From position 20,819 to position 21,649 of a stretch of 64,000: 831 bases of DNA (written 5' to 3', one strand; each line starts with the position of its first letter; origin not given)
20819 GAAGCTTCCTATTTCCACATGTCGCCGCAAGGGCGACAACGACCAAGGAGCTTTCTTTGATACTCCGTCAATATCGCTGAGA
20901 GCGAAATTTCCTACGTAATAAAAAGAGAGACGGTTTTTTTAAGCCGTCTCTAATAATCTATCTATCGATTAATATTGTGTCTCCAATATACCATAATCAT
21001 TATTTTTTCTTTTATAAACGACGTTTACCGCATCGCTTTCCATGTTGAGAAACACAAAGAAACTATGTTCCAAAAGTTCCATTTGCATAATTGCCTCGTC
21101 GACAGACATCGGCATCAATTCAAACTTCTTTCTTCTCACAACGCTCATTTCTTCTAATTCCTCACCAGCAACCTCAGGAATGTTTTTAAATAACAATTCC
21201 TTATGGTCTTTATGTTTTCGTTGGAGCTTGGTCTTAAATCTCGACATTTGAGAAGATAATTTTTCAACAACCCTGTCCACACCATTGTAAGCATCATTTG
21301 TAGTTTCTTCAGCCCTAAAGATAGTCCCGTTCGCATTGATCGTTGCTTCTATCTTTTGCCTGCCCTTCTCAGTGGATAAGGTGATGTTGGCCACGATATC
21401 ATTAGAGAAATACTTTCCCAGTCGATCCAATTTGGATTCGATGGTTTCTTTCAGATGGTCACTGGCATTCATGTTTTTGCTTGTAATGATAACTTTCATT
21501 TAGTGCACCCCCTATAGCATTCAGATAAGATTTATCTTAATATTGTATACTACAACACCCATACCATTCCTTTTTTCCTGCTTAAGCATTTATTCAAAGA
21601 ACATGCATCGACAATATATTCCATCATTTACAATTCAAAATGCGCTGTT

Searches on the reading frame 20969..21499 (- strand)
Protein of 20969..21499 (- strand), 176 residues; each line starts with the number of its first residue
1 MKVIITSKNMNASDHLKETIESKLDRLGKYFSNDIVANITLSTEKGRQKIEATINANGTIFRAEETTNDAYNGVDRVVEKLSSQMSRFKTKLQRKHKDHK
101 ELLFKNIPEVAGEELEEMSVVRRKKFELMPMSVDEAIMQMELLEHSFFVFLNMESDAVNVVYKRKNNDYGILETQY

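Call 36: find_encoding_contigs(protein=window:20969-21499:-, flank=4000, max_places=10)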
Protein window:20969-21499:- (176 aa): no gene with exactly this product is on record in the collection.

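Call 53: find_homologous_proteins(query=window:20969-21499:-, max_evalue=1e-30)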
Query window:20969-21499:- (176 aa): 1286 proteins with E <= 1e-30 among 1476 candidates; the best 120 are listed.
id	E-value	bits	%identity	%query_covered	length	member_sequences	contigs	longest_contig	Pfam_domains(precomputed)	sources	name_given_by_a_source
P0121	3.4e-106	370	100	100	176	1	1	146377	PF02482.26,PF16321.11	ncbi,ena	-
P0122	2.5e-98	344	92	100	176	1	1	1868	PF02482.26,PF16321.11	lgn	-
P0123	1.2e-96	339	89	100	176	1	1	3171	PF02482.26,PF16321.11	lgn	-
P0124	1.4e-96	338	90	100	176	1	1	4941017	PF02482.26,PF16321.11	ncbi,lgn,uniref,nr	ncbi:ribosome-associated translation inhibitor RaiA [Anoxybacterium hadale]|uniref:Ribosome-associat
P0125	1.8e-96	338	90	100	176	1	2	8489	PF02482.26,PF16321.11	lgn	-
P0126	2.6e-96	338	90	100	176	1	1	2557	PF02482.26,PF16321.11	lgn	-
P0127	4.6e-96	337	89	100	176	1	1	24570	PF02482.26,PF16321.11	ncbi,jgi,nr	ncbi:MAG: raiA [Bacillota bacterium]|jgi:putative sigma-54 modulation protein|nr:raiA [Bacillota bac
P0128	5.3e-96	337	90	100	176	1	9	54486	PF02482.26,PF16321.11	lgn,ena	-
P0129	7.2e-96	336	89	100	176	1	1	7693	PF02482.26,PF16321.11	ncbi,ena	-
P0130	8.9e-96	336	89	100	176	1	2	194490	PF02482.26,PF16321.11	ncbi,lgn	-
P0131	1.1e-95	336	88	100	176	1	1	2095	PF02482.26,PF16321.11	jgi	jgi:putative sigma-54 modulation protein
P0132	1.2e-95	335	89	100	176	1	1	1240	PF02482.26,PF16321.11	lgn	-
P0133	1.6e-95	335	89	100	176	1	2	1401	PF02482.26,PF16321.11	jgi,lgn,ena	jgi:putative sigma-54 modulation protein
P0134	1.9e-95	335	88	100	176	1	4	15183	PF02482.26,PF16321.11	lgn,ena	-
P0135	3.0e-95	334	88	100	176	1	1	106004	PF02482.26,PF16321.11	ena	-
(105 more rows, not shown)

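Call 54: find_encoding_contigs(protein=P0121, flank=8000, max_places=5)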
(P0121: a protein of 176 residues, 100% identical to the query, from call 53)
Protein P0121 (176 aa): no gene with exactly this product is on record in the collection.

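Call 55: find_encoding_contigs(protein=P0124, flank=4000, max_places=5)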
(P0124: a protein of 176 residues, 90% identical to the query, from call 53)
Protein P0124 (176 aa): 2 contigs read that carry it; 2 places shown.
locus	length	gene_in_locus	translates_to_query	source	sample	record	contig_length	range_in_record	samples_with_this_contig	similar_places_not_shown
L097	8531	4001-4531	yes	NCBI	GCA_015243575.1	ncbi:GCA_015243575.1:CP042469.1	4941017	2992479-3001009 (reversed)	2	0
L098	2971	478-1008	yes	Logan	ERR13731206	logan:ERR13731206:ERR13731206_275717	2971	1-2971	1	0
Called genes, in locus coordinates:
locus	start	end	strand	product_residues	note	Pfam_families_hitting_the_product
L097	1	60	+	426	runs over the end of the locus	PF01743:PolyA_pol, PF12627:PolyA_pol_RNAbd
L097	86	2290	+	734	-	PF23139:OB_YrrC, PF14520:HHH_5 (weak), PF14490:HHH_RecD2, PF13086:AAA_11 (faint), PF13604:AAA_30, PF13245:AAA_19, PF18335:SH3_13, PF13538:UvrD_C_2, +1 more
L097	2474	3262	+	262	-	PF18912:DZR_2, PF00156:Pribosyltran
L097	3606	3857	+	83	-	-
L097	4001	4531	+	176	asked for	PF02482:Ribosomal_S30AE, PF16321:Ribosom_S30AE_C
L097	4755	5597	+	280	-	PF19293:CdaA_N, PF02457:DAC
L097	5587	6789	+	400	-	PF07949:YbbR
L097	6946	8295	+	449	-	PF02878:PGM_PMM_I, PF02879:PGM_PMM_II, PF02880:PGM_PMM_III, PF00408:PGM_PMM_IV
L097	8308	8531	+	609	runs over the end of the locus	PF13230:GATase_4 (weak), PF13522:GATase_6, PF13537:GATase_7, PF01380:SIS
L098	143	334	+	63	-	-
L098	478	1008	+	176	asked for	PF02482:Ribosomal_S30AE, PF16321:Ribosom_S30AE_C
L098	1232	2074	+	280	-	PF19293:CdaA_N, PF02457:DAC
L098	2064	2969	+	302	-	?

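Call 70: find_encoding_contigs(protein=P0242, flank=7000, max_places=6)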
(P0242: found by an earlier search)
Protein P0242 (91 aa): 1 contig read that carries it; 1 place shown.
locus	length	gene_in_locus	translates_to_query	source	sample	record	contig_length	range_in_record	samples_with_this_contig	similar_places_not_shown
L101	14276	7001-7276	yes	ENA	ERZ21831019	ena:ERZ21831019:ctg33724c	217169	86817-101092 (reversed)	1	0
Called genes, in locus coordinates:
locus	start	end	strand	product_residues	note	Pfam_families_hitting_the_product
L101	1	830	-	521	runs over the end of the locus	PF03453:MoeA_N, PF00994:MoCF_biosynth, PF03454:MoeA_C, PF04069:OpuAC (weak), PF12727:PBP_like, PF12974:Phosphonate-bd, PF13531:SBP_bac_11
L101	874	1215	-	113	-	PF03453:MoeA_N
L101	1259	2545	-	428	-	PF03453:MoeA_N, PF00994:MoCF_biosynth, PF03454:MoeA_C (weak)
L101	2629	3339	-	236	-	PF02463:SMC_N (faint), PF00005:ABC_tran, PF13304:AAA_21 (weak)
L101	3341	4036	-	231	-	PF00528:BPD_transp_1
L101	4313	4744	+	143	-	PF01812:5-FTHF_cyc-lig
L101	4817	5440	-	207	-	PF12849:PBP_like_2, PF13531:SBP_bac_11 (weak)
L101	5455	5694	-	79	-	-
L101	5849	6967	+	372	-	PF14319:Zn_Tnp_IS91, PF04986:Y2_Tnp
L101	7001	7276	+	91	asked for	-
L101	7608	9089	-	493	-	PF09992:NAGPA (faint)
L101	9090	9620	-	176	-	PF04892:VanZ-LLP1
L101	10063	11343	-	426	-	PF00395:SLH, PF00041:fn3 (weak), PF16656:Pur_ac_phosph_N (faint), PF22352:K319L-like_PKD (faint), PF16893:fn3_2 (faint), PF00041:fn3 (weak)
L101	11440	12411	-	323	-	PF12705:PDDEXK_1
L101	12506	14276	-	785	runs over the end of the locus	PF21445:ADDB_N, PF27467:AddB_5th (weak)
